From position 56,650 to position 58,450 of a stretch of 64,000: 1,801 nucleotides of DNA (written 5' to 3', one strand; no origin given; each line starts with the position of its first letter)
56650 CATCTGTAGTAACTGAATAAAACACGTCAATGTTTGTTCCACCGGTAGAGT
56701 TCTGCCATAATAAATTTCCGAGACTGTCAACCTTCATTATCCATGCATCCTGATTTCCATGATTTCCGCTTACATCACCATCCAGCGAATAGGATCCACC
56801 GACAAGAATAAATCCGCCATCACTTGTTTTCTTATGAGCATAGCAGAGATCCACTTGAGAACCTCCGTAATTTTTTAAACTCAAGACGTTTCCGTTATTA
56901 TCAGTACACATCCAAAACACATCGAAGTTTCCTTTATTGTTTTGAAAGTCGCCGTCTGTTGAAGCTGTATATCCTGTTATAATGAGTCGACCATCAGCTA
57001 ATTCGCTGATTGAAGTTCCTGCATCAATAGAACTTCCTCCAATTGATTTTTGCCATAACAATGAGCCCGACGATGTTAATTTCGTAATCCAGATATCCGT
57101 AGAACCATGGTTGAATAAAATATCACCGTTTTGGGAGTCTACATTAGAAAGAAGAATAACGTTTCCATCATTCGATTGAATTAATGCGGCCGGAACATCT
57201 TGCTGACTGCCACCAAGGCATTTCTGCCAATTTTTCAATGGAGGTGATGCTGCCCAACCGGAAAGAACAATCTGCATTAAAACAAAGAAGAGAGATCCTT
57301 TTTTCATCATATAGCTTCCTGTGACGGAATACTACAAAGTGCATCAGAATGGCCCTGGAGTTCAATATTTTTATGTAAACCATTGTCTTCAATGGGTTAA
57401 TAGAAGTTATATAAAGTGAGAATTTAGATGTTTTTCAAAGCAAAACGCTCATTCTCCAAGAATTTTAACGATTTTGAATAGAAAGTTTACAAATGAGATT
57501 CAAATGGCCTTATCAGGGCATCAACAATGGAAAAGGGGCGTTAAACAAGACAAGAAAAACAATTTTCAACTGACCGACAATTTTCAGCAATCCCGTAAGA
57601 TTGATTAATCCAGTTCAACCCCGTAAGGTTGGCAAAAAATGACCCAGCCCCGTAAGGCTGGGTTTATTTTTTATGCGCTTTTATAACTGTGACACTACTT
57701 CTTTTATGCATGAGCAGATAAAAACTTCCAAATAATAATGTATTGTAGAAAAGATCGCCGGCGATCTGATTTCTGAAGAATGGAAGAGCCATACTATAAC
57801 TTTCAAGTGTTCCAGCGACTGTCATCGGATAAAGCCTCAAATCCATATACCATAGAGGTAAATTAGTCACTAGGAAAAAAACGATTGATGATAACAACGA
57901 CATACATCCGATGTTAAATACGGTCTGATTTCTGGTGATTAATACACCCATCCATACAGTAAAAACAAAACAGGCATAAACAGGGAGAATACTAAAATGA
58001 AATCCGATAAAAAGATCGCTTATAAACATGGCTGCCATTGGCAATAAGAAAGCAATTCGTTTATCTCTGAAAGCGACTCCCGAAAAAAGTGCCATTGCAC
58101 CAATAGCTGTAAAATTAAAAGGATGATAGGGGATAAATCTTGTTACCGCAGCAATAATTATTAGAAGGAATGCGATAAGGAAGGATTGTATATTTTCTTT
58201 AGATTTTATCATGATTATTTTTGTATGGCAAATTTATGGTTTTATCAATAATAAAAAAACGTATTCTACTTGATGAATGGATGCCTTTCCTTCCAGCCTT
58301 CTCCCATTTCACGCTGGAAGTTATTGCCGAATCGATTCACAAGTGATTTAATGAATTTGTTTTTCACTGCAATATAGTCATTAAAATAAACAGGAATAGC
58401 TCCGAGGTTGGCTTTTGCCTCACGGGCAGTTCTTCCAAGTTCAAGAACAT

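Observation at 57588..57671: Three tandem hairpins with an invariant CCGUAA loop and different but complementary stems, the last one acting as a bidirectional terminator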

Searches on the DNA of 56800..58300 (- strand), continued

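Call 74: search_rna_families(sources=[L104, L020, L029, L022, L040, L017], threshold=gathering)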
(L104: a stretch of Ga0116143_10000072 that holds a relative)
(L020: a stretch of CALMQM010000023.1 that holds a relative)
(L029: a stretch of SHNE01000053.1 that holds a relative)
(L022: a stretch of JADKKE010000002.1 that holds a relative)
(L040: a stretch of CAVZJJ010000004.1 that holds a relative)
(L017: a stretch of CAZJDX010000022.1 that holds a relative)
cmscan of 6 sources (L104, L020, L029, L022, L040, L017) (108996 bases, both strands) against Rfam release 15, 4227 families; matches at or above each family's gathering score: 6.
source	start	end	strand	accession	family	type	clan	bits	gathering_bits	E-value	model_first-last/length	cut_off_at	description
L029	7473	7654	+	RF00174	Cobalamin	Cis-reg; riboswitch;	CL00101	114.2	31.5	1.2e-27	1-189/189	no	Cobalamin riboswitch aptamer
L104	1046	1227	+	RF00174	Cobalamin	Cis-reg; riboswitch;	CL00101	111.3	31.5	8.4e-27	1-189/189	no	Cobalamin riboswitch aptamer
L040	7449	7633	+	RF00174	Cobalamin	Cis-reg; riboswitch;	CL00101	110.4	31.5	1.5e-26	1-189/189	no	Cobalamin riboswitch aptamer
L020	7448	7636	+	RF00174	Cobalamin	Cis-reg; riboswitch;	CL00101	108.2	31.5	6.2e-26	1-189/189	no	Cobalamin riboswitch aptamer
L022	7469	7659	+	RF00174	Cobalamin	Cis-reg; riboswitch;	CL00101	107.4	31.5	1.1e-25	1-189/189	no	Cobalamin riboswitch aptamer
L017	7485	7666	+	RF00174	Cobalamin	Cis-reg; riboswitch;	CL00101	103.1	31.5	1.8e-24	1-189/189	no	Cobalamin riboswitch aptamer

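Call 85: search_rna_families(sources=[L032, L011, L012, L014, L025, L027, L028], threshold=gathering)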
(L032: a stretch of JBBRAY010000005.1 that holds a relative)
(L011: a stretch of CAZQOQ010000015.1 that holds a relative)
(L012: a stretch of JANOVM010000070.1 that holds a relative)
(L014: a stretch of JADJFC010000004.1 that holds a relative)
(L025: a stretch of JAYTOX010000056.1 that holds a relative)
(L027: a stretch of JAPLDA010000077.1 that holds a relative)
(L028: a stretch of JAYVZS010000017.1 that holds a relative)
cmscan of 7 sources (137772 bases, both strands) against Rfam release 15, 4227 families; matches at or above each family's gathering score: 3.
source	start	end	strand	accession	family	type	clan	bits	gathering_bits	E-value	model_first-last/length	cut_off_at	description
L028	4437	4630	+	RF00174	Cobalamin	Cis-reg; riboswitch;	CL00101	111.8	31.5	7.6e-27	1-189/189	no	Cobalamin riboswitch aptamer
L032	7391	7583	+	RF00174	Cobalamin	Cis-reg; riboswitch;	CL00101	97.8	31.5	7.5e-23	1-189/189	no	Cobalamin riboswitch aptamer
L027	7368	7592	+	RF00174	Cobalamin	Cis-reg; riboswitch;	CL00101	92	31.5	3.4e-21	1-189/189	no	Cobalamin riboswitch aptamer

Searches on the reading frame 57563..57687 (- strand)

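Call 87: search_protein_families(library=pfam, proteins=[L209:961-1851:-, L200:1141-1719:+, L200:2641-3345:+, L190:5177-6013:+], max_evalue=0.0001)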
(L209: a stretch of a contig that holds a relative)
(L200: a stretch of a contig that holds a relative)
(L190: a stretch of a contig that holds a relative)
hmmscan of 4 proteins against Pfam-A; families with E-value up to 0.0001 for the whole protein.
L209:961-1851:- (296 aa): 1 family
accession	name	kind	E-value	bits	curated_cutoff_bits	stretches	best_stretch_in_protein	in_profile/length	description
PF01039.27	Carboxyl_trans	-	2.2e-21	76.5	22.3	1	109-258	27-181/493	Carboxyl transferase domain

L200:1141-1719:+ (192 aa): 0 families

L200:2641-3345:+ (235 aa): 1 family
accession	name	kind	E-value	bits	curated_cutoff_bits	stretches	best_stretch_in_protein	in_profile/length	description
PF00575.29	S1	-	2.7e-22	79.4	22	2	128-194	5-74/74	S1 RNA binding domain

L190:5177-6013:+ (278 aa): 2 families
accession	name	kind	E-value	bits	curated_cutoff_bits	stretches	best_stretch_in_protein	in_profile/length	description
PF02548.21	Pantoate_transf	-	7.1e-93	311.2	28.7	1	5-258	5-259/259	Ketopantoate hydroxymethyltransferase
PF13714.12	PEP_mutase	-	1.3e-06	28.7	31.5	0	7-72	1-66/240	Phosphoenolpyruvate phosphomutase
